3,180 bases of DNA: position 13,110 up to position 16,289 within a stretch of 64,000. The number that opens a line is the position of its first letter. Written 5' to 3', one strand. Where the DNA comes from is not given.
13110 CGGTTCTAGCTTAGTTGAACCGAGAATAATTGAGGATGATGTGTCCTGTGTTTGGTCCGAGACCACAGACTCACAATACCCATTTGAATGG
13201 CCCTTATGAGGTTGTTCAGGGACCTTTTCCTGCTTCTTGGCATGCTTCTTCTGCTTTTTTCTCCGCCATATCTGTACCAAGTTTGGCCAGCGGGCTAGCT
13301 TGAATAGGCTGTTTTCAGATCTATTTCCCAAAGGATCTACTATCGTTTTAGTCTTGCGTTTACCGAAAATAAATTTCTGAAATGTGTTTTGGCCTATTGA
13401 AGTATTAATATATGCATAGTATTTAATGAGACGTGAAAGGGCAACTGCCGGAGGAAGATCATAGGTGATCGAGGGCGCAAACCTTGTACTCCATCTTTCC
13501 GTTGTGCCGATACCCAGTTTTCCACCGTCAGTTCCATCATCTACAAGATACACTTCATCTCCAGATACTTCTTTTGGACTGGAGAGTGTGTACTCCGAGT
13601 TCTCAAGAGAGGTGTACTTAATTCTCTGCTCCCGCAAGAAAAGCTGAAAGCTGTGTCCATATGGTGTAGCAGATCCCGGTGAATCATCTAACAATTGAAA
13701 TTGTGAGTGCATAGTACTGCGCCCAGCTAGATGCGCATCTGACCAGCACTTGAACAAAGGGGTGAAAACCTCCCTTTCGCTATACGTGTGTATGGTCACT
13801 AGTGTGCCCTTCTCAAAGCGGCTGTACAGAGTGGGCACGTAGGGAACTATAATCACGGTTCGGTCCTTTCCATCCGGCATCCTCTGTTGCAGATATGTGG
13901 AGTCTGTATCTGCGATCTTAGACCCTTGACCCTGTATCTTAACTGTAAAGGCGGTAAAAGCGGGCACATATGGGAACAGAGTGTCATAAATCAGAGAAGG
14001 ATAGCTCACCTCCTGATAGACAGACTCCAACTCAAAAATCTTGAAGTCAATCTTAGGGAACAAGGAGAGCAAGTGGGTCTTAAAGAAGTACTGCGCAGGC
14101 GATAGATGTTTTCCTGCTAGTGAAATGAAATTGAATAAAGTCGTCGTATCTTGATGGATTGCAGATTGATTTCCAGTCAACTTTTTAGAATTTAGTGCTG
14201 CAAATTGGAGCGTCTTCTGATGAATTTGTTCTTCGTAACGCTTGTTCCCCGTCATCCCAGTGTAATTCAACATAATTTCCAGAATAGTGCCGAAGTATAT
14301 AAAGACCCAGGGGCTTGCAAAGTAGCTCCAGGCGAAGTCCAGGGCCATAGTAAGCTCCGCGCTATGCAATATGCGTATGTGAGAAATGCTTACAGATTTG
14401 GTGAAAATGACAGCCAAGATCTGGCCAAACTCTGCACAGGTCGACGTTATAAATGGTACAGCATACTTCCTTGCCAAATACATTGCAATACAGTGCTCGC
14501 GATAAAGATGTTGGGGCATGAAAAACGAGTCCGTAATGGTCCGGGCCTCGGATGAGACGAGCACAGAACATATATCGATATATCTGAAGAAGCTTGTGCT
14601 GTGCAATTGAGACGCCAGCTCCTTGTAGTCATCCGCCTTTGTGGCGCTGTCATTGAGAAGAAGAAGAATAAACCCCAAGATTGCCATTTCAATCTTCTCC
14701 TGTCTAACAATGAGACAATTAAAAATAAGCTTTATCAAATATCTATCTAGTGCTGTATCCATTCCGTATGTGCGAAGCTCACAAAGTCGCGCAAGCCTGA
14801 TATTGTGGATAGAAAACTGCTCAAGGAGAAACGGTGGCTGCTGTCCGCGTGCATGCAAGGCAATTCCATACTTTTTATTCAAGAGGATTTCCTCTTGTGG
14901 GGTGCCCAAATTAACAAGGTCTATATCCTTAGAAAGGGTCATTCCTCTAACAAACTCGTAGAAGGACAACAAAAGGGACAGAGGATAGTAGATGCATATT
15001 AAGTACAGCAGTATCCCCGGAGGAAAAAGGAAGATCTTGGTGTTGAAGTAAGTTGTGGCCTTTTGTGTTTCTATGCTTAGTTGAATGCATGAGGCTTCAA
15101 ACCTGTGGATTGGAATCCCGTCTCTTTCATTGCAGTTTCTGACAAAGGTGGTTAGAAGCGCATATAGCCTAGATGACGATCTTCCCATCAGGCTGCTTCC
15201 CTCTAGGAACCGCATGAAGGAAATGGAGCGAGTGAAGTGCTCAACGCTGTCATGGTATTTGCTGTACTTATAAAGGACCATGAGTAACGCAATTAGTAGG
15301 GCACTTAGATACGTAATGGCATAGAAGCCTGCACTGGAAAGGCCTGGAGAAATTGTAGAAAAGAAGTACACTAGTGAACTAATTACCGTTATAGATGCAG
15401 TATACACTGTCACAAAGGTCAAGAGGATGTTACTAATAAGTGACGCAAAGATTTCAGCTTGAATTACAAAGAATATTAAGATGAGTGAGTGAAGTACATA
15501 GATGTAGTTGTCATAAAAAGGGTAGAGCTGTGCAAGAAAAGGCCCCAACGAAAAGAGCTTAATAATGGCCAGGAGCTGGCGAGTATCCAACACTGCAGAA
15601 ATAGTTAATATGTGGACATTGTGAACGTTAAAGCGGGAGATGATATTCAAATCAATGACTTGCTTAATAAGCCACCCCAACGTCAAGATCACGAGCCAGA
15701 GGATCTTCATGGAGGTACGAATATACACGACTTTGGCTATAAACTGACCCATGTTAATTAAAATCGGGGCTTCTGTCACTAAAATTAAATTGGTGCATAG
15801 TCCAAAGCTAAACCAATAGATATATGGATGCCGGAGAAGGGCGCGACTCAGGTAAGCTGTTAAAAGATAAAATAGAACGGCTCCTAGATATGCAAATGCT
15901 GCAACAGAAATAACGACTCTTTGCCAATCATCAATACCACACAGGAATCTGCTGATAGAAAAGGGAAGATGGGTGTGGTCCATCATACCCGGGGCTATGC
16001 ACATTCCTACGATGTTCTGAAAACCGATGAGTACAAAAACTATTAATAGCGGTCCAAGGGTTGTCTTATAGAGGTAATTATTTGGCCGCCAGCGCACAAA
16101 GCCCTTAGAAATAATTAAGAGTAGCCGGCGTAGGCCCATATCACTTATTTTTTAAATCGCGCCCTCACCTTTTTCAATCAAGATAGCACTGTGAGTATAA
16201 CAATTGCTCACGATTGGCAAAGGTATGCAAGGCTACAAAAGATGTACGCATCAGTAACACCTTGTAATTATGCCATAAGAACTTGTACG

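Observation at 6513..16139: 3208-aa polytopic membrane giant with no recognisable catalytic motif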

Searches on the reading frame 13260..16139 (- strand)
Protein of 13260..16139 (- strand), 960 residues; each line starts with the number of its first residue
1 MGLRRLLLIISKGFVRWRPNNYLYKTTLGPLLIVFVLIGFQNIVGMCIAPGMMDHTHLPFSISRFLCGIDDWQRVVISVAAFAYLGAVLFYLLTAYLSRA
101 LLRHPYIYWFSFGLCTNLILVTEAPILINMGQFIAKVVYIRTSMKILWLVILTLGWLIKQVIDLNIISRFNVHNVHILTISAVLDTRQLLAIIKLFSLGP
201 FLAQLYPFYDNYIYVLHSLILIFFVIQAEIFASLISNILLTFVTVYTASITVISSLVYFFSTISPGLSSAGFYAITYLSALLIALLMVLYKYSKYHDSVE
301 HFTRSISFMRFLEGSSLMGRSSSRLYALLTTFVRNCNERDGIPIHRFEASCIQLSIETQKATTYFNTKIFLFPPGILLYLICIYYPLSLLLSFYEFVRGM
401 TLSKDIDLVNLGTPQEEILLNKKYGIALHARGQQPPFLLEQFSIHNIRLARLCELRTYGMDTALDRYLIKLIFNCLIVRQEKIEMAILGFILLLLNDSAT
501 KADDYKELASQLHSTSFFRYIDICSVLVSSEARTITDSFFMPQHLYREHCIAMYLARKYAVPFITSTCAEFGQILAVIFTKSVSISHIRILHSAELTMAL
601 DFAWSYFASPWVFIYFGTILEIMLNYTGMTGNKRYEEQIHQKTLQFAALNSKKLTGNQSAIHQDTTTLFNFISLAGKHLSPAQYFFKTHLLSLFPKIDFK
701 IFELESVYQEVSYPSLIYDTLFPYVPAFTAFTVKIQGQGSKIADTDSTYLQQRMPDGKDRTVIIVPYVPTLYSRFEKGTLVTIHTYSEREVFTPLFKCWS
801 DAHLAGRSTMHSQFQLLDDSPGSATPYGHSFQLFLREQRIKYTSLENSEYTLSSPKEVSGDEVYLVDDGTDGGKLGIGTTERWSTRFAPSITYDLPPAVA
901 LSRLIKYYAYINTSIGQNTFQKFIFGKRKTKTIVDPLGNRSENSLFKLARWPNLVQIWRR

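Call 31: predict_structure(alignment_id=A2)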
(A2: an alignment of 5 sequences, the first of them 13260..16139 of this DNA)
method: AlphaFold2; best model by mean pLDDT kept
length: 960 residues; sequences in the alignment: 5
mean_pLDDT: 31.2   pTM: 0.20
mean pLDDT of the five models: 31.2, 30.3, 29.4, 29.4, 29.3
residues with pLDDT >= 90: 0; 70-90: 0; 50-70: 0; < 50: 960
segments of 3 or more residues with pLDDT < 50: 1-960
pLDDT, mean of each block of 10 residues (from residue 1): 35 32 33 34 32 35 33 34 35 33 34 35 35 36 37 37 30 29 34 34 36 34 32 31 35 36 37 37 34 29 29 29 33 30 28 27 26 30 33 33 27 27 29 29 32 31 32 31 33 34 37 34 34 33 32 32 31 34 30 32 30 30 33 39 35 32 31 31 33 30 30 28 26 31 35 35 26 24 24 25 25 24 31 31 30 26 24 27 25 26 28 27 24 28 31 31
secondary structure, 60 per line:
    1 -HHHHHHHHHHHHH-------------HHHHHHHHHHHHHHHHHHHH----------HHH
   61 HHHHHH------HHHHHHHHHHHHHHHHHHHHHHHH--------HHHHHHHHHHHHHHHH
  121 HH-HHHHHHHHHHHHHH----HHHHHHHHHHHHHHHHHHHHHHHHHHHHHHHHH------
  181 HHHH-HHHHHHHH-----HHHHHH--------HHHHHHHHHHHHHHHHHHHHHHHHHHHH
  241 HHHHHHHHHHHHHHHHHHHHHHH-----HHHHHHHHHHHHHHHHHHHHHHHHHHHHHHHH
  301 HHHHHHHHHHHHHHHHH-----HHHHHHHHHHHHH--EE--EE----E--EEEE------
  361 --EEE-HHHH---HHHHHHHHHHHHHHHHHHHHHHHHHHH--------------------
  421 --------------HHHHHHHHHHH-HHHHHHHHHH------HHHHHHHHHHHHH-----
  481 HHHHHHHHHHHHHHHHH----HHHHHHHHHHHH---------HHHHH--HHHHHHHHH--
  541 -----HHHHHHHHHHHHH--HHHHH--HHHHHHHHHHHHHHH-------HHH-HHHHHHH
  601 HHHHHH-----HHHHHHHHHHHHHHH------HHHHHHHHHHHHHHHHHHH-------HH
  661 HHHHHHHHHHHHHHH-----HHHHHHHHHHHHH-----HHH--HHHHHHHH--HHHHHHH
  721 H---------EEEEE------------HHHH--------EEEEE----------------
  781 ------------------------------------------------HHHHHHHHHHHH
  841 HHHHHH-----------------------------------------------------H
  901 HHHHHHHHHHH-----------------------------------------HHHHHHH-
elements in order (helices of 4 or more, strands of 3 or more residues): H2-14 H28-47 H58-66 H73-96 H105-122 H124-137 H142-174 H181-184 H186-193 H199-204 H213-263 H269-317 H323-335 E351-354 E363-365 H367-370 H374-400 H435-445 H447-456 H463-475 H481-497 H502-513 H523-527 H530-538 H546-558 H561-565 H568-582 H594-606 H612-626 H633-651 H659-675 H681-693 H704-711 H714-721 E731-735 H748-751 E760-764 H829-846 H900-911 H953-959
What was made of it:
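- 13950..14957 (-): Best-conserved soluble domain, aa 395-730, predicted helical. It contains R456-x2-G459-x-D461-x3-D465-R466 and A608-x-P610-W611. Helices in the low-confidence AlphaFold model (call 31).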

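Call 32: search_protein_representatives(alignment_id=A2)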
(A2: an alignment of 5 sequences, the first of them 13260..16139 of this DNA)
Query: 5 sequences, 961 profile positions. Proteins with E-value up to 0.001 (for the whole library): 3; up to 1e-10: 3; up to 1e-30: 3. The best 3 are listed.
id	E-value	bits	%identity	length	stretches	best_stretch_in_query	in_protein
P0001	0.0e+00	1877.8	-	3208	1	1-961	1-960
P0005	0.0e+00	1167.5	-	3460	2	1-626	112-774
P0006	1.8e-93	330.8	-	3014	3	7-626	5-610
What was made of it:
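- On GL50803_96605 orphan family (defined here): E-values are 0 for P0005 and 1.8e-93 for P0006 (call 32).
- Closest known: Other Giardia 'hypothetical' lineage-specific membrane proteins. Different: It is single-copy, with no paralogue in the exhaustive N-terminal search (call 32).
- Restricted distribution: exhaustive HMMER with the aa 1-960 profile against 1.84 billion representatives returned only P0001, P0005 and P0006 (call 32).
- Tried and rejected: Exhaustive HMMER with the aa 1-960 profile: one extra orthologue, P0006 (call 32).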

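Call 33: find_encoding_contigs(protein=P0006, flank=10000, max_places=4)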
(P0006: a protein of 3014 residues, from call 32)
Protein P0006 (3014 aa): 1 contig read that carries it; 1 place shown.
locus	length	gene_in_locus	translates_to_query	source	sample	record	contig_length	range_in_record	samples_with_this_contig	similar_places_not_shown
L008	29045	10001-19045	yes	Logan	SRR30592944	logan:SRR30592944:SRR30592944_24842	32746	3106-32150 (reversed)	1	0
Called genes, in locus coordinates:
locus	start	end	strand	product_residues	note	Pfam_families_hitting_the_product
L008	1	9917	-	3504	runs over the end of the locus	?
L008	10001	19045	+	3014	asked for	-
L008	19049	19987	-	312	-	PF07716:bZIP_2 (weak)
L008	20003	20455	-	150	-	PF01922:SRP19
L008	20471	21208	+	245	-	PF00849:PseudoU_synth_2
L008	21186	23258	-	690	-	-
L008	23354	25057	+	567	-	PF03074:GCS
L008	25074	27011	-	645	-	-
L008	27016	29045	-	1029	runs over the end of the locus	PF00240:ubiquitin (weak), PF16796:Microtub_bd, PF00225:Kinesin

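Call 36: search_protein_families(library=pfam, proteins=[P0006], max_evalue=1)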
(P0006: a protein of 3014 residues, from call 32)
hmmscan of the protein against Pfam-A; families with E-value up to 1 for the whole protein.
P0006 (3014 aa): 1 family
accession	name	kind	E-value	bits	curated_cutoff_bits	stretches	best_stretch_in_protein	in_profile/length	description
PF20372.3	DUF6667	-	0.073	13.2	27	1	688-749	130-193/252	Family of unknown function (DUF6667)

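Call 55: search_solved_structures(query=A2, max_evalue=10)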
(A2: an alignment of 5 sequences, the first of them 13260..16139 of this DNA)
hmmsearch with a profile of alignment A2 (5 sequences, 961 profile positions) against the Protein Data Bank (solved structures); distinct sequences matched with E-value up to 10: 0.

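Call 57: search_protein_families(library=ncbifam, proteins=[P0006], max_evalue=1)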
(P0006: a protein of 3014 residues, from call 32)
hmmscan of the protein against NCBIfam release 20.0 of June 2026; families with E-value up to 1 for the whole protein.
P0006 (3014 aa): 0 families

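Call 79: search_protein_families(library=pfam, proteins=[L008:3-9917:-], max_evalue=0.001)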
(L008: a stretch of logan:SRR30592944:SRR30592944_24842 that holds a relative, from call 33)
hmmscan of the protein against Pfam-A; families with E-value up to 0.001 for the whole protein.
L008:3-9917:- (3305 aa): 0 families
